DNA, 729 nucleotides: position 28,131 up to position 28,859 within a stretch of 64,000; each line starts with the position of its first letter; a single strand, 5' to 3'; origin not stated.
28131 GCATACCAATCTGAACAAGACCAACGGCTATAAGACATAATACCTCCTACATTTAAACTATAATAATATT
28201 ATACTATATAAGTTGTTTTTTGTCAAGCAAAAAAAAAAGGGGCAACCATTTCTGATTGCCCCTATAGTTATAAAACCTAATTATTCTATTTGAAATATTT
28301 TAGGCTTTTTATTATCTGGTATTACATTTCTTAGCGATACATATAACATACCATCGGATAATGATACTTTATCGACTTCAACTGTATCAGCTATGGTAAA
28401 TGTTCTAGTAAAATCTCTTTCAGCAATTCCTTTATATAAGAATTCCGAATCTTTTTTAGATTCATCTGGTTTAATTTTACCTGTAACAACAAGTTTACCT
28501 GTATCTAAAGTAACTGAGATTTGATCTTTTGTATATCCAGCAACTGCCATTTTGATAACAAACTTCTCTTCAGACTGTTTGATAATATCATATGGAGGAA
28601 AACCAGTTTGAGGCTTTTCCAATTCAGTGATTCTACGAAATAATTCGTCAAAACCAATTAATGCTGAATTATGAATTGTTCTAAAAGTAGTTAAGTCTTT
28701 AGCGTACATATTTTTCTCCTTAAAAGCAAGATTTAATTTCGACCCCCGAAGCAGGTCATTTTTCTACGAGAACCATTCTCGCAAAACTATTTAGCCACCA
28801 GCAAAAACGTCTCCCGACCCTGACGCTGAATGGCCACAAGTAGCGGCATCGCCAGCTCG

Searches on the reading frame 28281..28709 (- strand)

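Call 3: search_protein_families(library=pfam, proteins=[window:28281-28709:-], max_evalue=0.1)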
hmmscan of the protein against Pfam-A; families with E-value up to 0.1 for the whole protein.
window:28281-28709:- (142 aa): 1 family
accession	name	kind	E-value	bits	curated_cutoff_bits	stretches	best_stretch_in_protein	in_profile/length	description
PF00011.27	HSP20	-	2.1e-16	60.3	20.8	1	43-141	2-101/102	Hsp20/alpha crystallin family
